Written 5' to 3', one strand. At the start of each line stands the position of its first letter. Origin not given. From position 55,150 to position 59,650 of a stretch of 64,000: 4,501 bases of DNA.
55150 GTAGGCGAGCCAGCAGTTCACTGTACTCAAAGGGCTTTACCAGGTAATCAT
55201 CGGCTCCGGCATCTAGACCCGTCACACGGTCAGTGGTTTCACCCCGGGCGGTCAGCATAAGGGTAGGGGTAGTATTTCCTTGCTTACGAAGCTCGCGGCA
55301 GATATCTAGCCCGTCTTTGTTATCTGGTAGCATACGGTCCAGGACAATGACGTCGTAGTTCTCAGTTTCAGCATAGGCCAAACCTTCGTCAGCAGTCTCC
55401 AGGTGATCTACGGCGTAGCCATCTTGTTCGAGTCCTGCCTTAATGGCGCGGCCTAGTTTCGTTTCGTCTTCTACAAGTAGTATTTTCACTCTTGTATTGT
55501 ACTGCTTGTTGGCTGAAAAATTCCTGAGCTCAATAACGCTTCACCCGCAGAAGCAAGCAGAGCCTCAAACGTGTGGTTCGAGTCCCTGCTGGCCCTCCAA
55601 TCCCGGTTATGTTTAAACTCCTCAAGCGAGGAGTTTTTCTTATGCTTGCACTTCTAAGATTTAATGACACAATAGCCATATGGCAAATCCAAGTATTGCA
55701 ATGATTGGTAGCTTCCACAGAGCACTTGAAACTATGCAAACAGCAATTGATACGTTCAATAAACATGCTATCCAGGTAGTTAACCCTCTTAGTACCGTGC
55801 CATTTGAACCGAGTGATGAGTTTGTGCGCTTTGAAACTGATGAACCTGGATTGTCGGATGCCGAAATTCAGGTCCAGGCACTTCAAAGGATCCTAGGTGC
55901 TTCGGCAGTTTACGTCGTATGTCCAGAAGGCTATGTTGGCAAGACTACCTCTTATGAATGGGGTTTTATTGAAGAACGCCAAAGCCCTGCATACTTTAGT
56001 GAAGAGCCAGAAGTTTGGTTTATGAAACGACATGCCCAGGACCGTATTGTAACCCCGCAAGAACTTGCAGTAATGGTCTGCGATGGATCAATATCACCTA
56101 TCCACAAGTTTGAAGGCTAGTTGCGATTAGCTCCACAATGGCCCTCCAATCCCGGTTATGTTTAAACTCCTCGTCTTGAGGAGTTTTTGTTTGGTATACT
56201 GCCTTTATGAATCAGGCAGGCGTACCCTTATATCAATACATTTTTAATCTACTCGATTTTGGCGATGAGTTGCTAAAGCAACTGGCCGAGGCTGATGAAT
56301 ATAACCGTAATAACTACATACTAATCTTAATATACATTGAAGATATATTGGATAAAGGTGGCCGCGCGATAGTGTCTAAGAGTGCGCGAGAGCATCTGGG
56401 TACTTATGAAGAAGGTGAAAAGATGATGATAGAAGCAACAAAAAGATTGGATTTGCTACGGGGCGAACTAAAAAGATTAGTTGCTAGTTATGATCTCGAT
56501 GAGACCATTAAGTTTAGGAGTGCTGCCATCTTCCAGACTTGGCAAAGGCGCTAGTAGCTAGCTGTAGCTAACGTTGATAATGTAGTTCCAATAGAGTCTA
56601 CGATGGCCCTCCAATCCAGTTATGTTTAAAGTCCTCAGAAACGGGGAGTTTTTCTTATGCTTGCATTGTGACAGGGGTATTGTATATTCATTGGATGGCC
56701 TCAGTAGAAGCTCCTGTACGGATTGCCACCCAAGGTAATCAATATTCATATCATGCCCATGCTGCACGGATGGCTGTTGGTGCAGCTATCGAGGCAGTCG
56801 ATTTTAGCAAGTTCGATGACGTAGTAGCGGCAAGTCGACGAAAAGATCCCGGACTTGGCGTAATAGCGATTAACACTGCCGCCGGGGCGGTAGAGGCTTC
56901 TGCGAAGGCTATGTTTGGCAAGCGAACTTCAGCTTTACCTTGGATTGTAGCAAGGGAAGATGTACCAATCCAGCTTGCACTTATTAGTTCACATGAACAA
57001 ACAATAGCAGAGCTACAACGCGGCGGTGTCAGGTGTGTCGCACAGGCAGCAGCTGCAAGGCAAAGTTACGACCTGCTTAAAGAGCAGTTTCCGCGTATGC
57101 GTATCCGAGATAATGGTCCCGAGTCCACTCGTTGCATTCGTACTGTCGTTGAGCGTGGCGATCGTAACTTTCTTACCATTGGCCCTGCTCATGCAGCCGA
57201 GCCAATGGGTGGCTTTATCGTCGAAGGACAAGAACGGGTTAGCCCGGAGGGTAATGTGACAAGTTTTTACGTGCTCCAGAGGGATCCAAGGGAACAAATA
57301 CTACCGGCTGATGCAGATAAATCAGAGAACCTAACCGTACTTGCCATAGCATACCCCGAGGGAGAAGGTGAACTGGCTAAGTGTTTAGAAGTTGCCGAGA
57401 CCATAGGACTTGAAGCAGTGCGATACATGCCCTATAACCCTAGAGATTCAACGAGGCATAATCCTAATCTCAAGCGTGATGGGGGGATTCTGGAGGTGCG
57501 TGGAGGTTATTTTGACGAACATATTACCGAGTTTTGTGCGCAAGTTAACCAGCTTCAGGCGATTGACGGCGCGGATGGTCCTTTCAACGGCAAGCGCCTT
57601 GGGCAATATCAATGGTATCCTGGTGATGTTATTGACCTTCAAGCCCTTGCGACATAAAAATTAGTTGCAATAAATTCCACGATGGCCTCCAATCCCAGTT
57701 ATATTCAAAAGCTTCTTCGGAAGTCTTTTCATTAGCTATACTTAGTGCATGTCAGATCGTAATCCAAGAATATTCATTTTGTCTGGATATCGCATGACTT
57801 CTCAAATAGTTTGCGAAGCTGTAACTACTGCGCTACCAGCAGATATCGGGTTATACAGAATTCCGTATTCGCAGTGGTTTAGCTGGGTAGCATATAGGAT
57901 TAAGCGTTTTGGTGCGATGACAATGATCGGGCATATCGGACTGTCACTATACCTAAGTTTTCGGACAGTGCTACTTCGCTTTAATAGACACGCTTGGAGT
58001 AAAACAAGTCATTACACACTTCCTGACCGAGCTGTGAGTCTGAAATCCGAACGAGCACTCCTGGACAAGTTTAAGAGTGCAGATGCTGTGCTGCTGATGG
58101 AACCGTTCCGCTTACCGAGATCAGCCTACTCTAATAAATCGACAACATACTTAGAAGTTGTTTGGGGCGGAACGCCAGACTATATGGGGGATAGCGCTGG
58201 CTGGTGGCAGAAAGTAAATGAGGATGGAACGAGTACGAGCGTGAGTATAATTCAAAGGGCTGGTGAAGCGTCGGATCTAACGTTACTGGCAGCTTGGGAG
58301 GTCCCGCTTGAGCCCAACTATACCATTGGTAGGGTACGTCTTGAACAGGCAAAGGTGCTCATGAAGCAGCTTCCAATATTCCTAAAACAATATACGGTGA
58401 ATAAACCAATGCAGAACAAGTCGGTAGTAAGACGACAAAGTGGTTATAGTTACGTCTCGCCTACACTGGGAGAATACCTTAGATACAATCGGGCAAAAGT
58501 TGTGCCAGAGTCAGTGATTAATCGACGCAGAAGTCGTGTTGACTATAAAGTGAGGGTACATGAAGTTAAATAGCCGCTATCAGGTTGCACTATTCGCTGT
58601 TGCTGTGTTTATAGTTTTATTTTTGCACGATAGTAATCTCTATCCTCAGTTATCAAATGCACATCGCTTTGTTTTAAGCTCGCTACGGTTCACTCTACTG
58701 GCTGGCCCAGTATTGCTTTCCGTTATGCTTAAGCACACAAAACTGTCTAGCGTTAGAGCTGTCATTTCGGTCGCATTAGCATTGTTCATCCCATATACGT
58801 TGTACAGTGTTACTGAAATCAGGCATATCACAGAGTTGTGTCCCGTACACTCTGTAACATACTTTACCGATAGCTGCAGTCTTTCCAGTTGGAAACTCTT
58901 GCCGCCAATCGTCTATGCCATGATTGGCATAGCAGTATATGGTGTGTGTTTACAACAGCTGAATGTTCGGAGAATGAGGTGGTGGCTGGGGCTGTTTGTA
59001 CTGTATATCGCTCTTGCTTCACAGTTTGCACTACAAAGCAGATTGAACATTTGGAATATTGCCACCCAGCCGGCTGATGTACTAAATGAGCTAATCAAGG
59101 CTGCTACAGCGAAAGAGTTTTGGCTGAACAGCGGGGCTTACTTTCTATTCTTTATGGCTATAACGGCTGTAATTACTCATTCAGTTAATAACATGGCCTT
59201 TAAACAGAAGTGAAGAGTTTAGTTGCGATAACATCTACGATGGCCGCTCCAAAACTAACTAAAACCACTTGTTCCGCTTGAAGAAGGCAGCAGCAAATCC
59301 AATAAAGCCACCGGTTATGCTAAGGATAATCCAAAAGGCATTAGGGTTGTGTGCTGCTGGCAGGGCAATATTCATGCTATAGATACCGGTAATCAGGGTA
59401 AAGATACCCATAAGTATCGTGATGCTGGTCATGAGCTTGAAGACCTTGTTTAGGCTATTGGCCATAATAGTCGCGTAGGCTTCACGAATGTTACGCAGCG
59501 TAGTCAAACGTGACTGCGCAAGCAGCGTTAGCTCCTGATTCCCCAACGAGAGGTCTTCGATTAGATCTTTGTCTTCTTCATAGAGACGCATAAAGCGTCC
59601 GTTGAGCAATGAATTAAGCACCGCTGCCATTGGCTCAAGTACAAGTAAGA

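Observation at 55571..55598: The left boundary of the cassette array looks like the 3' end of a tRNA, with no tRNA body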

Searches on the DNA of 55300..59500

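Call 6: search_rna_families(source=window, start=55300, end=59500, threshold=evalue, max_evalue=10, show_alignments=4)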
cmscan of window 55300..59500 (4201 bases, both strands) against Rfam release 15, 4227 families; matches with E-value up to 10: 4.
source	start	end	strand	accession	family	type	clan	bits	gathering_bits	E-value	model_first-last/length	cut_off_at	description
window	58819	58864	-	RF03269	mir-5697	Gene; miRNA;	-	18.3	50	5.8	1-59/59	no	mir-5697 microRNA precursor family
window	55640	55705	-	RF03312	mir-880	Gene; miRNA;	-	18.1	80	4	1-78/78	no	mir-880 microRNA precursor family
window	56611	56726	+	RF00311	snoZ188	Gene; snRNA; snoRNA; CD-box;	-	17.6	50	5.7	1-123/123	no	Small nucleolar RNA Z188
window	57606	57653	-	RF01346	CRISPR-DR36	Gene; CRISPR;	-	16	38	5.3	1-36/36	no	CRISPR RNA direct repeat element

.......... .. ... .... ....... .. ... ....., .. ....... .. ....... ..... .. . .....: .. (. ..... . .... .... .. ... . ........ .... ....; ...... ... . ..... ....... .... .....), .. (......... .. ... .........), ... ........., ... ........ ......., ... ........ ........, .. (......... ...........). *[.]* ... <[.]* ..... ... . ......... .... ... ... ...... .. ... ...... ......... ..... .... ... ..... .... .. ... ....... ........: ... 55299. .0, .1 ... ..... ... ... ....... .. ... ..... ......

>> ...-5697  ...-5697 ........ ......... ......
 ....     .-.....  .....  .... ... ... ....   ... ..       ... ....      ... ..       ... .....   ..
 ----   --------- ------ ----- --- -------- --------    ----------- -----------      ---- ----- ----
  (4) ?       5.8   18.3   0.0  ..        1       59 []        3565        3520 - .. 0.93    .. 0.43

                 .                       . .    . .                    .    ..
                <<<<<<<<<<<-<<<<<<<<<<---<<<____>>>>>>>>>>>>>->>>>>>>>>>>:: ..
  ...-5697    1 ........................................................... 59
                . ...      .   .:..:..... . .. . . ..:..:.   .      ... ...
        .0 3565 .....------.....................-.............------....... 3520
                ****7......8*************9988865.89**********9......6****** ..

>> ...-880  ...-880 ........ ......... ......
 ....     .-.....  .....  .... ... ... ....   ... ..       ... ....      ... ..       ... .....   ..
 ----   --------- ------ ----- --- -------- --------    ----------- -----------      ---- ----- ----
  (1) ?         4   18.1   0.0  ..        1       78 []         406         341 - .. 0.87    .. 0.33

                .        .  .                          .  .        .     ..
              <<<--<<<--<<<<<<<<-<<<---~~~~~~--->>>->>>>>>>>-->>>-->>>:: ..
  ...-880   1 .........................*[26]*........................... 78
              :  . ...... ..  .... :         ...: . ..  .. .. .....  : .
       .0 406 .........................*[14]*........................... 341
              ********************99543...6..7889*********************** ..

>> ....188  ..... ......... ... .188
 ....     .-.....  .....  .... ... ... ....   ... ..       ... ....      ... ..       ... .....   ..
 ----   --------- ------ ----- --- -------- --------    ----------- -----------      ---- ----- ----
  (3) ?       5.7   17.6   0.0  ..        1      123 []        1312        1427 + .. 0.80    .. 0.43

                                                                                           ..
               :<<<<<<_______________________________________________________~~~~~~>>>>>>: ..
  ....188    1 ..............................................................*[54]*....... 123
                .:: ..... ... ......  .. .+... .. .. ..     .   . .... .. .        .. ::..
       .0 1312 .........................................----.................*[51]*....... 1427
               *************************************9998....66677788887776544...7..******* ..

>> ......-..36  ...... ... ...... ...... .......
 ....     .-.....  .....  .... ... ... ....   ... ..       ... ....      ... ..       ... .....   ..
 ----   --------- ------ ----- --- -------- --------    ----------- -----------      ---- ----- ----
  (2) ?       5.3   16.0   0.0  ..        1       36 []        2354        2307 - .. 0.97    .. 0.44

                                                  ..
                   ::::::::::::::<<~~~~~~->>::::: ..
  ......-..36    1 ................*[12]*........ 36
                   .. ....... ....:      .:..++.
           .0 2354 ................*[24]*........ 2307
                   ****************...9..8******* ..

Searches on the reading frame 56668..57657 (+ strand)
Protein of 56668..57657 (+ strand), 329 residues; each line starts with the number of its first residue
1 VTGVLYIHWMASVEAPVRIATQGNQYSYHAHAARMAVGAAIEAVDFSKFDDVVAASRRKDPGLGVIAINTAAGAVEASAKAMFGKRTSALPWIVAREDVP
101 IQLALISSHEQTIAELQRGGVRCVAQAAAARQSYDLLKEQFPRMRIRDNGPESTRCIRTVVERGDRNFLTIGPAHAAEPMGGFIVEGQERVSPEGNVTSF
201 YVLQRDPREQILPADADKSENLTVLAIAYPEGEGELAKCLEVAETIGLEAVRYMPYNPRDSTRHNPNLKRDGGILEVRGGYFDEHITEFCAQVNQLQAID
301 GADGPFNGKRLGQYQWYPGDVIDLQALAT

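Call 22: search_protein_families(library=pfam, proteins=[window:56668-57657:+], max_evalue=0.01)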
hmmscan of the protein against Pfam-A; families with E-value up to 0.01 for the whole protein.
window:56668-57657:+ (329 aa): 1 family
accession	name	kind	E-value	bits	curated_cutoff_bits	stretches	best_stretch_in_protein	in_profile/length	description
PF00800.23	PDT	-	2.1e-14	54.2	25.2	1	19-207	1-180/181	Prephenate dehydratase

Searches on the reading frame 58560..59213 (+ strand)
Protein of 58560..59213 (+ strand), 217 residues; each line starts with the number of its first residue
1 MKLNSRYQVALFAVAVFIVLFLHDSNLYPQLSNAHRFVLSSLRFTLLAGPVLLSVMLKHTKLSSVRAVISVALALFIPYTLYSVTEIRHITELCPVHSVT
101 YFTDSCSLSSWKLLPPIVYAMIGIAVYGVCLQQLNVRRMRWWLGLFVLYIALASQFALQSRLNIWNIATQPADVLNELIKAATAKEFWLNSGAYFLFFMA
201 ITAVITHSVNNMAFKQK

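Call 22: search_protein_families(library=pfam, proteins=[window:58560-59213:+], max_evalue=0.01)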
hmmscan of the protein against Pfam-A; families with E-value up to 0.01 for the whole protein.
window:58560-59213:+ (217 aa): 1 family
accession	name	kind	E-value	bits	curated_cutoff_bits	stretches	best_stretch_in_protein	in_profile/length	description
PF07099.16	DUF1361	-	3e-06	27.6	25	1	50-198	9-166/169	Protein of unknown function (DUF1361)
